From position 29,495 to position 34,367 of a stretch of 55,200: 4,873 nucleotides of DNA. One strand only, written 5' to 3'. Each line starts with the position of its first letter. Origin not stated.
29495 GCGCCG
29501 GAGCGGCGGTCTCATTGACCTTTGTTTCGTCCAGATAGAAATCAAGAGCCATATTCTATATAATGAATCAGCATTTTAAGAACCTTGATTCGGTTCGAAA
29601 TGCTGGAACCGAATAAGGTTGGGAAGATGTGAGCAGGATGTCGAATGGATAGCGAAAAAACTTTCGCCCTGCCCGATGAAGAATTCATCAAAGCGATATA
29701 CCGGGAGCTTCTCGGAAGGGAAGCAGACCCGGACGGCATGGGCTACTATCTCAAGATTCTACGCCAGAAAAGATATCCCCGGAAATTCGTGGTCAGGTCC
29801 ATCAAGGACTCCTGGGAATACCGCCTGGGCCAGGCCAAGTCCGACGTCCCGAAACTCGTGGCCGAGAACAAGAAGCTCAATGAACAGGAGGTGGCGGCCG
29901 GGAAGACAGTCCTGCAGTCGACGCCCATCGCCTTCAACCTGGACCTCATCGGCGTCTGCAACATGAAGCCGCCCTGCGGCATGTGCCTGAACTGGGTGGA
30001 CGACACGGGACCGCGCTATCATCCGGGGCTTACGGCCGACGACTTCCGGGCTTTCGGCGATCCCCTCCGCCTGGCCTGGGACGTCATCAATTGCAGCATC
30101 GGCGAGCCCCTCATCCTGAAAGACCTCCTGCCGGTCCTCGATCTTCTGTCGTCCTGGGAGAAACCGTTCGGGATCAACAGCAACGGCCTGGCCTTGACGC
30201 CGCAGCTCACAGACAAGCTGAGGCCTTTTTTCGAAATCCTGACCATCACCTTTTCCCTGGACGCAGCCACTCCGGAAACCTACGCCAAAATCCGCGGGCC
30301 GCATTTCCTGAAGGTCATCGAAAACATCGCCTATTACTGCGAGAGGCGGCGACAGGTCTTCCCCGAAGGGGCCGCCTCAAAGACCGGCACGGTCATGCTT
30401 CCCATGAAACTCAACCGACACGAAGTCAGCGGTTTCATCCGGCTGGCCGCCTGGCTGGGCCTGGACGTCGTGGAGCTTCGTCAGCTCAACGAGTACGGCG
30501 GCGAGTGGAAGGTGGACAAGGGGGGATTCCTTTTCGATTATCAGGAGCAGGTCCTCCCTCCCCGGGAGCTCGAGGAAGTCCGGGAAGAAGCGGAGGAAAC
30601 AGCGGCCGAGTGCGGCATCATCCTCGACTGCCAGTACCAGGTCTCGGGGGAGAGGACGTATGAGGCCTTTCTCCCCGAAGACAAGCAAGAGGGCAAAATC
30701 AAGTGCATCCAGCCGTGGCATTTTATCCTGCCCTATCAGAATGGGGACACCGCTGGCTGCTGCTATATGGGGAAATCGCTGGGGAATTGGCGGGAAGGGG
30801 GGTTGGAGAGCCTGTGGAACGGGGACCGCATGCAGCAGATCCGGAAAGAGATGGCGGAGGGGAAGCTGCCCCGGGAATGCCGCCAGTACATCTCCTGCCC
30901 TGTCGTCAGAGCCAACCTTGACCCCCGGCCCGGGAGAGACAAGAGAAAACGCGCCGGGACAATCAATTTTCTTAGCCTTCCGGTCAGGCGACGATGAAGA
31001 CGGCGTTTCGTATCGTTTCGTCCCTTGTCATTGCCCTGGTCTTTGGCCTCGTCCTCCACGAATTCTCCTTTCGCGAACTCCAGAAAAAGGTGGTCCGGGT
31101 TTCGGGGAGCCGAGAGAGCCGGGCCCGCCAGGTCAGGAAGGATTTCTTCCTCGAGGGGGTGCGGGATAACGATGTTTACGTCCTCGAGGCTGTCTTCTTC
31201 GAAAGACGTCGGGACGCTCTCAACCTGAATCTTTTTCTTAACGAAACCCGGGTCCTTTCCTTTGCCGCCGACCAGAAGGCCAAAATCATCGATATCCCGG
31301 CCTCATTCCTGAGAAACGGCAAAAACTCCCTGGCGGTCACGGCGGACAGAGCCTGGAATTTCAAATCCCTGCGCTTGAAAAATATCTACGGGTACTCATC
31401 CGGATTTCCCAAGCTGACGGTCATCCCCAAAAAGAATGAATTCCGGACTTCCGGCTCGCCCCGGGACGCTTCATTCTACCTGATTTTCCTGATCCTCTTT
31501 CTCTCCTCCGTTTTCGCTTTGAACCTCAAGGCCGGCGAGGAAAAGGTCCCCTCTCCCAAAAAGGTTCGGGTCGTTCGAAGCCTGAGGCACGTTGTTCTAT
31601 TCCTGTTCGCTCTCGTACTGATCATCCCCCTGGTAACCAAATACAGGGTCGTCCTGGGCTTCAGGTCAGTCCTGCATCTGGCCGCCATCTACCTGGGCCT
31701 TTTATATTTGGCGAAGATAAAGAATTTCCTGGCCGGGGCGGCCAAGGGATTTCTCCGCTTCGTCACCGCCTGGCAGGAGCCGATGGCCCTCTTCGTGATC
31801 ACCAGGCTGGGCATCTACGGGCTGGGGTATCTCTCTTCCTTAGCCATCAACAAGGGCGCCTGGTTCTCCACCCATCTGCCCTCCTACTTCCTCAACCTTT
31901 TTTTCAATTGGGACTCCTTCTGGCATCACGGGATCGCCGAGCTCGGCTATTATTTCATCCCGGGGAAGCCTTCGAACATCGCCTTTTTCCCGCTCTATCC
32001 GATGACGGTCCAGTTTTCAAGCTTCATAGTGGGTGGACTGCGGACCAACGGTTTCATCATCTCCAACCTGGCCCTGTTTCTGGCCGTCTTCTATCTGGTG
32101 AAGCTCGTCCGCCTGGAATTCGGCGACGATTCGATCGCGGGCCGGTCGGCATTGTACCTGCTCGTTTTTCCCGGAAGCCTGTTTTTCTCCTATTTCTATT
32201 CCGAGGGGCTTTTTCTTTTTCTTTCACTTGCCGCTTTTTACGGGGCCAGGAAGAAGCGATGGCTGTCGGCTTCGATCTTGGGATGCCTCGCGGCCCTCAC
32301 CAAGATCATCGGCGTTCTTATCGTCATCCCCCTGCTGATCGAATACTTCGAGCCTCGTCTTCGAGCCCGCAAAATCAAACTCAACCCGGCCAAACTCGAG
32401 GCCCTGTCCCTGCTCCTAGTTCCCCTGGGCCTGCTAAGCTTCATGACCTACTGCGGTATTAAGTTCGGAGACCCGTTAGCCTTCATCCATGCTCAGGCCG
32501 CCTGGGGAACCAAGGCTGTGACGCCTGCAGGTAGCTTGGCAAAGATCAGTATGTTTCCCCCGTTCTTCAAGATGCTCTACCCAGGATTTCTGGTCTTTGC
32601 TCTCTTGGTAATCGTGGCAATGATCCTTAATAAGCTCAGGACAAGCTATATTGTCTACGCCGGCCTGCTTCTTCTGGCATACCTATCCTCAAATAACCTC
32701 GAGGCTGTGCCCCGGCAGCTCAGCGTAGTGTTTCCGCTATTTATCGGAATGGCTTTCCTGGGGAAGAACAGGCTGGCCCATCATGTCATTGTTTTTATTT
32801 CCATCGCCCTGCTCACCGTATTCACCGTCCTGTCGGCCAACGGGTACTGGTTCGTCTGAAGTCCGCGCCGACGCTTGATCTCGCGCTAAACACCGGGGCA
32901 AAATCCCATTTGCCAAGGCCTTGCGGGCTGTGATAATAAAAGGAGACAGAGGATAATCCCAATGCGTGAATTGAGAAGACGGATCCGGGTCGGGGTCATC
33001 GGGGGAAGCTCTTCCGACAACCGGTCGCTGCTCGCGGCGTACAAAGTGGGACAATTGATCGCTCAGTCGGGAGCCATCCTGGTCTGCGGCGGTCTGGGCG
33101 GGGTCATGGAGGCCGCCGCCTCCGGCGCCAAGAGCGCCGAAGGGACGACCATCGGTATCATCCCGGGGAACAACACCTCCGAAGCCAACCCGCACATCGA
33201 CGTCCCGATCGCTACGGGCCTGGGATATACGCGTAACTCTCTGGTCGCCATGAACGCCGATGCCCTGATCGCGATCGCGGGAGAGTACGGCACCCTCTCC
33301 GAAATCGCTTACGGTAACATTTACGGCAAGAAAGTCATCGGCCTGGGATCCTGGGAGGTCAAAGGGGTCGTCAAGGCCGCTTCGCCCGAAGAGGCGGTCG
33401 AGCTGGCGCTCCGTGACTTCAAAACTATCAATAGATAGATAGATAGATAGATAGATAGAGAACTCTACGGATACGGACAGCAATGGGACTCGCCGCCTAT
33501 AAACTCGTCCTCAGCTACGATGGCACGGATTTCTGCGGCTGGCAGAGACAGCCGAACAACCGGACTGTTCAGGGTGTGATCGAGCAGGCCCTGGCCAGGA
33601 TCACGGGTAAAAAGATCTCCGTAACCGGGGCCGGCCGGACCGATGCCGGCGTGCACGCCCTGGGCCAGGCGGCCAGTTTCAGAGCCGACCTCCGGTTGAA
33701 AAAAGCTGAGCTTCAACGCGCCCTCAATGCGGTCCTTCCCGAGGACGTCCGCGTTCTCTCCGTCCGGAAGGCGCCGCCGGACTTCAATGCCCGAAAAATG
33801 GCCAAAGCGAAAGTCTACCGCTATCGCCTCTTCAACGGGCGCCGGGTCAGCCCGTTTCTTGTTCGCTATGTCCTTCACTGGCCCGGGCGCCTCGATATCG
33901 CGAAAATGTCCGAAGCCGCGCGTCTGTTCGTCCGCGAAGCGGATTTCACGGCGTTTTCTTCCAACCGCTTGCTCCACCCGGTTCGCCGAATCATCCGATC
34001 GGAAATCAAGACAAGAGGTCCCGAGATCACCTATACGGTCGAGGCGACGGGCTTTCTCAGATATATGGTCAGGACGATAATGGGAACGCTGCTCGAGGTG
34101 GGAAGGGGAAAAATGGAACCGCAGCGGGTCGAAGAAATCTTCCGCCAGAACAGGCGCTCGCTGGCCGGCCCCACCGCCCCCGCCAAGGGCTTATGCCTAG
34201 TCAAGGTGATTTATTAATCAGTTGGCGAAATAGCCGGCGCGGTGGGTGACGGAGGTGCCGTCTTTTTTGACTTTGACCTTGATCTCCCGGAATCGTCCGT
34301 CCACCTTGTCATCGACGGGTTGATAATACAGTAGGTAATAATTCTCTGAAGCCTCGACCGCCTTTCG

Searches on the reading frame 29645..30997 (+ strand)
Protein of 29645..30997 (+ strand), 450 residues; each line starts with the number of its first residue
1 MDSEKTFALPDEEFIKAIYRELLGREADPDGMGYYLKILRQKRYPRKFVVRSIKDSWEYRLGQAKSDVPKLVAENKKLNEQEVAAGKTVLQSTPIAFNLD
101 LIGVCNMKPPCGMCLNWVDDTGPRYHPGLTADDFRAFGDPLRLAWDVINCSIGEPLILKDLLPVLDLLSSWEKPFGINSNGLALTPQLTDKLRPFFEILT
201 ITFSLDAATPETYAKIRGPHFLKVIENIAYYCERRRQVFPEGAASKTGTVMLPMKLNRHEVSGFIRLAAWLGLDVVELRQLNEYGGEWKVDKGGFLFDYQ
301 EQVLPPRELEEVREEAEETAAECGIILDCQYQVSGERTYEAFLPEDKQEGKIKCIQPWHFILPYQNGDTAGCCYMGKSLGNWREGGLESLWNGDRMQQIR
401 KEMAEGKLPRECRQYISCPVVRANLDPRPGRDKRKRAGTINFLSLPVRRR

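Call 4: search_protein_families(library=pfam, proteins=[window:29645-30997:+], max_evalue=0.01)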
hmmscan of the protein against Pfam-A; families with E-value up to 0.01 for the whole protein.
window:29645-30997:+ (450 aa): 3 families
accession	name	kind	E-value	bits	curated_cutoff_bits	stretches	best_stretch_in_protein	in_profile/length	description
PF04055.27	Radical_SAM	-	1.3e-08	35.7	29.5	1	103-253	5-152/166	Radical SAM superfamily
PF13946.11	DUF4214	-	4.5e-07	30.3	23.2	1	9-58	18-67/72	Domain of unknown function (DUF4214)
PF13186.11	SPASM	-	5.8e-07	30.1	21.5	1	354-413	1-64/67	Iron-sulfur cluster-binding domain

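Call 12: search_protein_families(library=ncbifam, proteins=[window:29645-30997:+], max_evalue=0.01)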
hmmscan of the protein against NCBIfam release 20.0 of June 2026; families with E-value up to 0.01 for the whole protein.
window:29645-30997:+ (450 aa): 14 families
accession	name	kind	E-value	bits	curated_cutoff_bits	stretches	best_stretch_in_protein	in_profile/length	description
NF033640.1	N_Twi_rSAM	subfamily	7.9e-15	54.8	170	1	353-413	4-67/398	twitch domain-containing radical SAM protein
TIGR04311.1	rSAM_Geo_metal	subfamily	3.5e-13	49.4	400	1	97-285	5-191/423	radical SAM/SPASM family putative metalloenzyme maturase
TIGR04317.1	W_rSAM_matur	equivalog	8.2e-07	28.5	380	1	150-275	57-178/349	tungsten cofactor oxidoreductase radical SAM maturase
TIGR04251.1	SCM_rSAM_ScmF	equivalog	1.3e-06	28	400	1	143-282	52-183/353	SynChlorMet cassette radical SAM/SPASM protein ScmF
TIGR04055.1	rSAM_NirJ2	equivalog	6.5e-06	25.9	500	0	354-423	236-305/326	putative heme d1 biosynthesis radical SAM protein NirJ2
NF038283.1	viperin_w_prok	equivalog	1.2e-05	24.6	180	1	96-216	3-125/281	viperin family antiviral radical SAM protein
TIGR03962.1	mycofact_rSAM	equivalog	1.4e-05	24.5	265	1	93-220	10-132/339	mycofactocin radical SAM maturase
TIGR04250.1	SCM_rSAM_ScmE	equivalog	0.00016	20.7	400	1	93-230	1-136/358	SynChlorMet cassette radical SAM/SPASM protein ScmE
TIGR04321.1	spiroSPASM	subfamily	0.00032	19.5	250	1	151-270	288-407/510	spiro-SPASM protein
NF050035.1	rSAM_WgK_link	exception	0.0007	18.7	650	1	139-229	51-141/367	radical SAM/SPASM peptide maturase WgkB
TIGR04340.1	rSAM_ACGX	hypoth_equivalog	0.0011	18.3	400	0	151-230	62-140/341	radical SAM/SPASM domain protein, ACGX system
TIGR04545.1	rSAM_ahbD_hemeb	equivalog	0.002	17.6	500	0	129-218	30-119/339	heme b synthase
TIGR04038.1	tatD_link_rSAM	subfamily_domain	0.0048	16.7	129.7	1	146-244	61-162/192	TatD family nuclease-associated radical SAM protein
NF001199.0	PRK00164.2-1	equivalog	0.0092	15.2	231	0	148-228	62-142/308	GTP 3',8-cyclase MoaA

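Call 66: find_related_loci(query=window:29645-30997:+, collection=metagenome_contigs, flank=10000)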
Query window:29645-30997:+ (450 aa) in metagenome_contigs; peptide patterns used: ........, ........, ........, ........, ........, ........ (x = any residue, [..] = any of these).
46 stretches matched a pattern; 8 encode a relative of the query (tblastn E <= 1e-3); 8 distinct loci.
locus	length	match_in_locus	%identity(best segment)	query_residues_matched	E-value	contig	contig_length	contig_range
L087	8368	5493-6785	84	1-431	0e+0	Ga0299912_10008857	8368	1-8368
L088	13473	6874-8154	83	1-427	0e+0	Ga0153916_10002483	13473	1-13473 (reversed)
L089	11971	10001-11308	79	1-436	0e+0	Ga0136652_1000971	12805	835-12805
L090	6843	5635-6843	83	1-403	0e+0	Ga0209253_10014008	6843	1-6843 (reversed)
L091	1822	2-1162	88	41-427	0e+0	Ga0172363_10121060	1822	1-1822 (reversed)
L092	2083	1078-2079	79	1-334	0e+0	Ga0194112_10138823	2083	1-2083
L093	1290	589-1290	80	1-234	3e-143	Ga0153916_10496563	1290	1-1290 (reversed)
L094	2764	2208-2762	97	1-185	5e-124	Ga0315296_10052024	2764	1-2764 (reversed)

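Call 70: search_protein_families(library=pfam, proteins=[L088:1080-2177:-, L088:8187-10100:-, L088:10007-10864:-, L088:10885-12015:-, L088:12020-13120:-, L087:6886-8208:-, L087:20-808:+, L089:11308-11970:+], max_evalue=0.001)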
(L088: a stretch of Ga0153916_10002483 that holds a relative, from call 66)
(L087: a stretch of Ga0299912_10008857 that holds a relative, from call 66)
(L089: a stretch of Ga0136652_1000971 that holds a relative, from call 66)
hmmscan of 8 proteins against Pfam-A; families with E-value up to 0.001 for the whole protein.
L088:1080-2177:- (365 aa): 6 families
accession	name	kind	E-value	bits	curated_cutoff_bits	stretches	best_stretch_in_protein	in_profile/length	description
PF13946.11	DUF4214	-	1.4e-12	47.9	23.2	1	21-76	15-71/72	Domain of unknown function (DUF4214)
PF13489.12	Methyltransf_23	-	1.5e-09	38.2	27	1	153-255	20-120/164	Methyltransferase domain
PF13649.12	Methyltransf_25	-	1.9e-07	32.1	27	1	159-247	1-97/97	Methyltransferase domain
PF08241.18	Methyltransf_11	-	1.1e-06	29.6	21.2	1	160-250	1-94/95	Methyltransferase domain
PF08242.18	Methyltransf_12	-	4e-05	24.7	30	1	160-249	1-98/98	Methyltransferase domain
PF02353.26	CMAS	-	0.00099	18.9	27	0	157-250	64-163/273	Mycolic acid cyclopropane synthetase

L088:8187-10100:- (637 aa): 0 families

L088:10007-10864:- (285 aa): 1 family
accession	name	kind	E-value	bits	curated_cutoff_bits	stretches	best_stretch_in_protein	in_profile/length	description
PF01259.24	SAICAR_synt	-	6.1e-34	118.2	20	1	13-243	2-201/233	SAICAR synthetase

L088:10885-12015:- (376 aa): 2 families
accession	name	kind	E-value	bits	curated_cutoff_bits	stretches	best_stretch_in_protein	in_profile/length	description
PF00586.29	AIRS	-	8.5e-08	33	24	1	93-186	30-110/112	AIR synthase related protein, N-terminal domain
PF02769.27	AIRS_C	-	9.9e-07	29.5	23.1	1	202-362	2-151/156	AIR synthase related protein, C-terminal domain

L088:12020-13120:- (366 aa): 2 families
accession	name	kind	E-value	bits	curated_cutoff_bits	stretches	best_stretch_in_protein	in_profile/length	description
PF02769.27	AIRS_C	-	8.9e-26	91.4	23.1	1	197-343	2-155/156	AIR synthase related protein, C-terminal domain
PF00586.29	AIRS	-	2.4e-15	57.4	24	1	49-183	1-111/112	AIR synthase related protein, N-terminal domain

L087:6886-8208:- (440 aa): 2 families
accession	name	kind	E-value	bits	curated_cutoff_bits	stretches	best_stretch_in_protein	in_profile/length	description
PF01979.26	Amidohydro_1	-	3.2e-37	129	25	1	92-434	1-343/345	Amidohydrolase family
PF07969.17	Amidohydro_3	-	1.1e-17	65.2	29.7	2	220-418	229-450/472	Amidohydrolase family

L087:20-808:+ (262 aa): 1 family
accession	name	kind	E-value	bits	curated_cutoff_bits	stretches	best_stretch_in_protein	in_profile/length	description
PF02219.23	MTHFR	-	8.8e-11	42.1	24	1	43-182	42-182/287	Methylenetetrahydrofolate reductase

L089:11308-11970:+ (221 aa): 0 families

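Call 103: search_protein_families(library=padloc, proteins=[window:29645-30997:+], max_evalue=0.001)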
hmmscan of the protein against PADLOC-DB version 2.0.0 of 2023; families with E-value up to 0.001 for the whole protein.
window:29645-30997:+ (450 aa): 1 family
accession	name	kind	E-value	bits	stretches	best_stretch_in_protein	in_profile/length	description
PDLC02903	pVip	-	2.5e-07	28.4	1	97-249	2-143/257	Viperins not associated with kinases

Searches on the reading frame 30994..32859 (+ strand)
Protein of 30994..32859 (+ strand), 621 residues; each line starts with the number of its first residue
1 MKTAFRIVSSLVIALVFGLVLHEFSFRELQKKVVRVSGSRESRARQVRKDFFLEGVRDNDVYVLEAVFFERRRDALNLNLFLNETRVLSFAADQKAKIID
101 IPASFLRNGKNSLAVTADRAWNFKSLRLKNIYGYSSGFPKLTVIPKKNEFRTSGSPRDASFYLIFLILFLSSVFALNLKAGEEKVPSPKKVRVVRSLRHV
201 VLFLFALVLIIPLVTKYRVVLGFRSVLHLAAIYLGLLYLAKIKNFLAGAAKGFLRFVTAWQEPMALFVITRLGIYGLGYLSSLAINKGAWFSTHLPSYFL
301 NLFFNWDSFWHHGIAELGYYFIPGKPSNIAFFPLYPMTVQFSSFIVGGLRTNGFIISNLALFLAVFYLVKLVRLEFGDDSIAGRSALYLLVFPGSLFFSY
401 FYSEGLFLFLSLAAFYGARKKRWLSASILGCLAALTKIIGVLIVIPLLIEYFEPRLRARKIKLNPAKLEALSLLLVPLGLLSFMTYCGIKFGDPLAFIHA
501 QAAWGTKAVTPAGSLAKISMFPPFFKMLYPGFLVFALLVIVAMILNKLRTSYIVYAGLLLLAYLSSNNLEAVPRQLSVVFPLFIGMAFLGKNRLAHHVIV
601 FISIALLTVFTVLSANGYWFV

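Call 4: search_protein_families(library=pfam, proteins=[window:30994-32859:+], max_evalue=0.01)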
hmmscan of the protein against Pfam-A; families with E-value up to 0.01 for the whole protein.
window:30994-32859:+ (621 aa): 1 family
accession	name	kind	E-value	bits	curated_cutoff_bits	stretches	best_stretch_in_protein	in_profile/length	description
PF04188.19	Mannosyl_trans2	-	2.2e-07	31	22.4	1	297-442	53-204/443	Mannosyltransferase (PIG-V)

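Call 12: search_protein_families(library=ncbifam, proteins=[window:30994-32859:+], max_evalue=0.01)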
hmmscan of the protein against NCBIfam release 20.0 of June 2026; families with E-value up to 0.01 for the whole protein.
window:30994-32859:+ (621 aa): 1 family
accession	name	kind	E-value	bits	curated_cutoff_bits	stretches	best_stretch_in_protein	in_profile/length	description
NF046093.1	AZOBR_p60025_fam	subfamily_domain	5.2e-07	29.1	150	1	334-453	96-213/232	AZOBR_p60025 family cell surface glycopolymer formation protein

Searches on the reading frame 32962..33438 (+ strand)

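Call 47: search_protein_families(library=pfam, proteins=[window:32962-33438:+], max_evalue=0.001)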
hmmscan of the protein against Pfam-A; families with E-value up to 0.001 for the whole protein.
window:32962-33438:+ (158 aa): 2 families
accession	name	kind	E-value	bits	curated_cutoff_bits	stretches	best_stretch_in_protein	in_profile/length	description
PF18306.6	LDcluster4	-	6.6e-42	143.1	26.3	1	8-141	2-135/151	SLOG cluster4 family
PF03641.19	Lysine_decarbox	-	1.8e-06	28.6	27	1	49-116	1-70/131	Possible lysine decarboxylase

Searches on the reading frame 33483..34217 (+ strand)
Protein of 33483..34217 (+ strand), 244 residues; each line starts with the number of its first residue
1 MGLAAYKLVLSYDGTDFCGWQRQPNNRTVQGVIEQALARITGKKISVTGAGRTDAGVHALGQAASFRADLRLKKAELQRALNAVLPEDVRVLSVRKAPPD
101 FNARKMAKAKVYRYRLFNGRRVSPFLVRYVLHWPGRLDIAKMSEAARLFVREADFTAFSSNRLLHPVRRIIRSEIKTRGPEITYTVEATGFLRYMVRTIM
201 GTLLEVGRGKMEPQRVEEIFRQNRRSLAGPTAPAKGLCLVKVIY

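Call 4: search_protein_families(library=pfam, proteins=[window:33483-34217:+], max_evalue=0.01)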
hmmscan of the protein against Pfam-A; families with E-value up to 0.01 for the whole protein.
window:33483-34217:+ (244 aa): 3 families
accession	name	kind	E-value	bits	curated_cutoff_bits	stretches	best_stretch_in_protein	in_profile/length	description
PF01416.25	PseudoU_synth_1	-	2.4e-38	131.4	23.3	2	145-244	1-107/108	tRNA pseudouridine synthase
PF10105.14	DUF2344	-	0.00051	20.4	23.8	1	56-116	56-115/176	Uncharacterized protein conserved in bacteria (DUF2344)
PF07259.17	ProSAAS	-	0.0055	17.2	23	0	24-235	56-224/269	ProSAAS precursor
